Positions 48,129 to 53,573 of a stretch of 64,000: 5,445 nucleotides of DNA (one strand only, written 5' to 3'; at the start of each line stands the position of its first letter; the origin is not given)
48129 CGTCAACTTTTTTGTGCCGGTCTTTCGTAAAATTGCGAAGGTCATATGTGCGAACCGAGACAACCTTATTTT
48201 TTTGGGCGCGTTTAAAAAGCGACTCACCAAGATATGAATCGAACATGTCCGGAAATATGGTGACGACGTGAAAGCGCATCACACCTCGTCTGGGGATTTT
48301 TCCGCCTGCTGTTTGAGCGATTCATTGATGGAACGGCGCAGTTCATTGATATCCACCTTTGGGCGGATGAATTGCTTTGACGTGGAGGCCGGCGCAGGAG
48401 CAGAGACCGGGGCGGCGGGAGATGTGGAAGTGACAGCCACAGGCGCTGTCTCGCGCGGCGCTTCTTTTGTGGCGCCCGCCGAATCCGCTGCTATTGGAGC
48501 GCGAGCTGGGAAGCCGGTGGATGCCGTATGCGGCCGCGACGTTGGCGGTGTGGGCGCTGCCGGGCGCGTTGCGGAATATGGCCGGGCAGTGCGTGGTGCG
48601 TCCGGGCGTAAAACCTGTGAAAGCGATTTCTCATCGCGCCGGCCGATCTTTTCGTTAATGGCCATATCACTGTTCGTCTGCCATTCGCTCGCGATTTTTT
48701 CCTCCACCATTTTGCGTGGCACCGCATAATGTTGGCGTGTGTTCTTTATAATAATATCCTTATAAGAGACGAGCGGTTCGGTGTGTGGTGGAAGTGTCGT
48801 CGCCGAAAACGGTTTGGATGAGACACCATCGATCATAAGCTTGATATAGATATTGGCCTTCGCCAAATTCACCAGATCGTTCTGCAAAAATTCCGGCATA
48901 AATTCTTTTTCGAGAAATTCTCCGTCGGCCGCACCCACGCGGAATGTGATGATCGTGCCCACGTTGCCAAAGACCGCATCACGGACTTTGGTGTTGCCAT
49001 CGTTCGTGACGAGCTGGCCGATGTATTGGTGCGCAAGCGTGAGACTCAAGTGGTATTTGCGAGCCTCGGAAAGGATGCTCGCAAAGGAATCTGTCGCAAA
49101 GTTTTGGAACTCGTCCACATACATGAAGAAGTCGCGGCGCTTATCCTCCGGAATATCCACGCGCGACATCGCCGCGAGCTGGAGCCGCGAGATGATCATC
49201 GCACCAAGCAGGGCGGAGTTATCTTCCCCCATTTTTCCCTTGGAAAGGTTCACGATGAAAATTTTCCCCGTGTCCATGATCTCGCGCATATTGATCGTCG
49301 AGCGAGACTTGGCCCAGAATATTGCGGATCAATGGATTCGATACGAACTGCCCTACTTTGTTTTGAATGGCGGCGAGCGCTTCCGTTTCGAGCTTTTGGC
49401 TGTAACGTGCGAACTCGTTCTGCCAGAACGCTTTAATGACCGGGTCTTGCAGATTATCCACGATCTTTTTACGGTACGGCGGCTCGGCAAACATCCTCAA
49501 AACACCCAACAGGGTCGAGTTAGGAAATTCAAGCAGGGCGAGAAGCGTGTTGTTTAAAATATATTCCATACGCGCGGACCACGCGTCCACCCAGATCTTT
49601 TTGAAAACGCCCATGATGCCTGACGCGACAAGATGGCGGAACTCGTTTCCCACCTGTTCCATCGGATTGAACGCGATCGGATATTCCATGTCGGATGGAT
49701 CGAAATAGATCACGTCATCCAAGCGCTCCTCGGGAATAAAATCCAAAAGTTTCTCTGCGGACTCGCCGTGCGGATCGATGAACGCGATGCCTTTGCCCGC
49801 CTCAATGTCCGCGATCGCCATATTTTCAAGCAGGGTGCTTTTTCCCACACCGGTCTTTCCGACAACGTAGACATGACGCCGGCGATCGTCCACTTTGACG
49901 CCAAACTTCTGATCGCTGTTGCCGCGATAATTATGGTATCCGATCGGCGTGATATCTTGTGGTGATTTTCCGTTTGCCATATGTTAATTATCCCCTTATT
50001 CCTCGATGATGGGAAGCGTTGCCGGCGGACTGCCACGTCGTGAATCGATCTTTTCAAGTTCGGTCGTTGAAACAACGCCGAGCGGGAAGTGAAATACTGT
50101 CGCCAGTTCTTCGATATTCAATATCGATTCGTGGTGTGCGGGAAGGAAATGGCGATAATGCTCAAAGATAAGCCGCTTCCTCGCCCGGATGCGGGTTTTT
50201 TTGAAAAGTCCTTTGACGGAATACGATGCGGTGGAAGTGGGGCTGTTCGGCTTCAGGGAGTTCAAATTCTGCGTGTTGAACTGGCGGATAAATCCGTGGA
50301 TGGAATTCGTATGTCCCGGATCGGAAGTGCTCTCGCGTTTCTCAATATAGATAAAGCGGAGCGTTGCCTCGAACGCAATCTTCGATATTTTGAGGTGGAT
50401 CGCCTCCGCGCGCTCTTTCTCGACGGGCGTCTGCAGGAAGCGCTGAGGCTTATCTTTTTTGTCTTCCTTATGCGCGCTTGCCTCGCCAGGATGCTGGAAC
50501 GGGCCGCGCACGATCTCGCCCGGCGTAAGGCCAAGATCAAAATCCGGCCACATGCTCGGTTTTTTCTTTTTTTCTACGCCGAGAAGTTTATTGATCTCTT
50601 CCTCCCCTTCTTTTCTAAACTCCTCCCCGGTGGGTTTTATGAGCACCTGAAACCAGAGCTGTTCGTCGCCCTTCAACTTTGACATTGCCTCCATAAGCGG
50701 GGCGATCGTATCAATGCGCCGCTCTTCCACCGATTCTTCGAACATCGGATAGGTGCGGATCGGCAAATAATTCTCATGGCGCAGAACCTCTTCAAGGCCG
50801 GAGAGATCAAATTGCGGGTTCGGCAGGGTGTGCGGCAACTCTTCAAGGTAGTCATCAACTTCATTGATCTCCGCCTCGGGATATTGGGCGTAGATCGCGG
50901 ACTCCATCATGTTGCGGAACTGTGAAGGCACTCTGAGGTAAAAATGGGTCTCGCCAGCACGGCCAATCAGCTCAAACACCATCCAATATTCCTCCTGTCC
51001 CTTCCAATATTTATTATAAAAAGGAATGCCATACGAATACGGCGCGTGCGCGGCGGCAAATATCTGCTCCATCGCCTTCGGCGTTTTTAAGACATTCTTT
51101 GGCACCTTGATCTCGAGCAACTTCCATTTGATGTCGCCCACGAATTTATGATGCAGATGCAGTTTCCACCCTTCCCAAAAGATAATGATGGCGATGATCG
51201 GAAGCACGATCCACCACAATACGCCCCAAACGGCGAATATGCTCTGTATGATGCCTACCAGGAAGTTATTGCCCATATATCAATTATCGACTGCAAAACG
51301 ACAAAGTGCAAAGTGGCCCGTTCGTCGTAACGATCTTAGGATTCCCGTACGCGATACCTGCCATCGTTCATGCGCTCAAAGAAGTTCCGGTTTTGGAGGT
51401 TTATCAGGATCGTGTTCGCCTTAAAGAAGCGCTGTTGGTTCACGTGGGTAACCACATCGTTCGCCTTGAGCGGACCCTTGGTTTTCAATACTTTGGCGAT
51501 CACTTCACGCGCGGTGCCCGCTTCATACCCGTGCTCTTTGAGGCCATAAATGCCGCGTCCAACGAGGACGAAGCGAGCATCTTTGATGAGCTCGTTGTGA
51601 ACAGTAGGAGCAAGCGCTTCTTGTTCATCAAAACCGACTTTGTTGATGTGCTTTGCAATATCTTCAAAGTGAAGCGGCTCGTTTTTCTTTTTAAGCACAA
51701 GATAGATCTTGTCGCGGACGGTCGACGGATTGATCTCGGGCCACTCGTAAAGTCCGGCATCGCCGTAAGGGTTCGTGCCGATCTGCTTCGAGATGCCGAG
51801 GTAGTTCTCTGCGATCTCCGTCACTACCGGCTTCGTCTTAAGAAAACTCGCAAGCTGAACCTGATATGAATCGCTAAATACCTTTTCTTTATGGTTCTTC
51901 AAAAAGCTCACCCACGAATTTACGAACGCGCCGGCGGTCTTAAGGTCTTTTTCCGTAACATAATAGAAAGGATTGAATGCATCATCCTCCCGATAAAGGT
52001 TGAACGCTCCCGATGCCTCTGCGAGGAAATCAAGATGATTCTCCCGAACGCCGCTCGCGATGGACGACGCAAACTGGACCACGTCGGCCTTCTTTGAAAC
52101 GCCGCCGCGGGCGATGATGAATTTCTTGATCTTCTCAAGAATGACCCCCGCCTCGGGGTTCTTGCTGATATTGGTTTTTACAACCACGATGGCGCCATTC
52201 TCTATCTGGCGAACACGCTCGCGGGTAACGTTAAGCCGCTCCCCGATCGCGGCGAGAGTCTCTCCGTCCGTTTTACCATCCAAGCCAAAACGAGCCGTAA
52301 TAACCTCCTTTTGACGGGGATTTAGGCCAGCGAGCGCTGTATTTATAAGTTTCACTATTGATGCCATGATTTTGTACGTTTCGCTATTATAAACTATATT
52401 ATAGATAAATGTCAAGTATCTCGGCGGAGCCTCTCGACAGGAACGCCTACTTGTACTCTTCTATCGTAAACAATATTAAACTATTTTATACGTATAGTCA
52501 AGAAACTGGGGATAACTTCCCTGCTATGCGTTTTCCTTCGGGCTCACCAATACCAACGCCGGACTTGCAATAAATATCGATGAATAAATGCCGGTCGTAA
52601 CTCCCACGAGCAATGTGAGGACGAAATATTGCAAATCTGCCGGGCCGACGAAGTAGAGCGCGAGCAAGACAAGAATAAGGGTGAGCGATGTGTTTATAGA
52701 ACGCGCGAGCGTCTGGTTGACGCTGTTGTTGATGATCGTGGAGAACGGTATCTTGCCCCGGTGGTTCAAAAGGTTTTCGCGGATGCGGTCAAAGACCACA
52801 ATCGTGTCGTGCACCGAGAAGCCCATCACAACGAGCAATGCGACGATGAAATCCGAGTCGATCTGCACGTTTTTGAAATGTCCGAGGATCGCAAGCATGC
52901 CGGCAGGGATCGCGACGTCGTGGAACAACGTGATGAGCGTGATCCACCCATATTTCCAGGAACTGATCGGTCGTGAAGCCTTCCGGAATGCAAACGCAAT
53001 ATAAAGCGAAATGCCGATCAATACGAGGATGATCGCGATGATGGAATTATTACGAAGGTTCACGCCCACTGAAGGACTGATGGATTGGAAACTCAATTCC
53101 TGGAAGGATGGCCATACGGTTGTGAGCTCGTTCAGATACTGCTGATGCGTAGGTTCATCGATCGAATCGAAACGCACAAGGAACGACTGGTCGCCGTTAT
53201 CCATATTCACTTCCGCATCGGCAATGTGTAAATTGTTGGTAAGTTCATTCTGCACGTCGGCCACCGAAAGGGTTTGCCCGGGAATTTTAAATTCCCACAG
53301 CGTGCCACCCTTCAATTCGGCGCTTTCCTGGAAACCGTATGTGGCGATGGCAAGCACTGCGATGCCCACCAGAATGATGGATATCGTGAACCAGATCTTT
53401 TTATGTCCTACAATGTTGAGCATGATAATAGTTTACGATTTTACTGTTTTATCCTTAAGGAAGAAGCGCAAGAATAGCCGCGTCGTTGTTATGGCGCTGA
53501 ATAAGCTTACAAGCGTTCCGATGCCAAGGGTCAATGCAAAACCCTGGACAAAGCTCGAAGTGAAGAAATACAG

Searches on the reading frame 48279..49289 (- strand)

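Call 90: search_protein_families(library=pfam, proteins=[window:48279-49289:-], max_evalue=0.001)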
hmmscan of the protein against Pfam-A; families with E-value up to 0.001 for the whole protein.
window:48279-49289:- (336 aa): 2 families
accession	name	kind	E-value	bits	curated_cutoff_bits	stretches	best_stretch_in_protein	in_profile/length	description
PF12696.13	TraG-D_C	-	9.1e-06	26.1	22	1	56-125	4-71/126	TraM recognition site of TraD and TraG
PF10412.15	TrwB_AAD_bind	-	0.0008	18.8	20.5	0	22-119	214-311/387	Type IV secretion-system coupling protein DNA-binding domain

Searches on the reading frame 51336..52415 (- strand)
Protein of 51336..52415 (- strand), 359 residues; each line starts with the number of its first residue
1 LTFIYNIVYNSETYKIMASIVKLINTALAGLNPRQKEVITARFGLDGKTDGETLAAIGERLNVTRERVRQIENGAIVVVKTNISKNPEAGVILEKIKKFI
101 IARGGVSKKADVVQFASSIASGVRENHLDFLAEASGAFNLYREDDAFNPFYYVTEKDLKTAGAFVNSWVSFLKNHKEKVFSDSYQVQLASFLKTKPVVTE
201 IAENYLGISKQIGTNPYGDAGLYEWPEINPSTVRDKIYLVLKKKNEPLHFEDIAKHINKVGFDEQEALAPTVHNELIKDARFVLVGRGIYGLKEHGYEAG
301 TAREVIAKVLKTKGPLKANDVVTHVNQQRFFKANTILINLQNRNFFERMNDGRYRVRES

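Call 90: search_protein_families(library=pfam, proteins=[window:51336-52415:-], max_evalue=0.001)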
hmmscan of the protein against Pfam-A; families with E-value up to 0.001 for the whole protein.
window:51336-52415:- (359 aa): 2 families
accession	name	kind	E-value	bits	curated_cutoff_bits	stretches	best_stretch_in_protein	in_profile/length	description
PF04545.22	Sigma70_r4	-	3.6e-15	55.7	24.1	1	27-77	1-46/50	Sigma-70, region 4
PF05066.19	HARE-HTH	-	1.6e-07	32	25.9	1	232-294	2-70/71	HB1, ASXL, restriction endonuclease HTH domain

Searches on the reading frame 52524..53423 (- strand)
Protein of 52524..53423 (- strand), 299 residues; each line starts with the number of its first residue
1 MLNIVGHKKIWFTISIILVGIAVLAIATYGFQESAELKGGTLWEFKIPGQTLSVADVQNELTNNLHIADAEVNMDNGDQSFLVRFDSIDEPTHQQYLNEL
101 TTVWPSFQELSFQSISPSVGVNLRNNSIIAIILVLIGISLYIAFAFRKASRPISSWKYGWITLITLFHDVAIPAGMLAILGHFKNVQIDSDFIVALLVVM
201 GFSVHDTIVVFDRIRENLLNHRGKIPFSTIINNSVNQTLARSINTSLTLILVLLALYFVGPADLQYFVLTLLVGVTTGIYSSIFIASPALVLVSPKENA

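Call 90: search_protein_families(library=pfam, proteins=[window:52524-53423:-], max_evalue=0.001)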
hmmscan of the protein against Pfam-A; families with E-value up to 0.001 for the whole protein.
window:52524-53423:- (299 aa): 1 family
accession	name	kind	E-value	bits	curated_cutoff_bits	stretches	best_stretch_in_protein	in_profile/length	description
PF02355.23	SecD_SecF_C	-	6.7e-51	172.8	20.5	1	99-293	5-186/189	Protein export membrane protein SecD/SecF, C-terminal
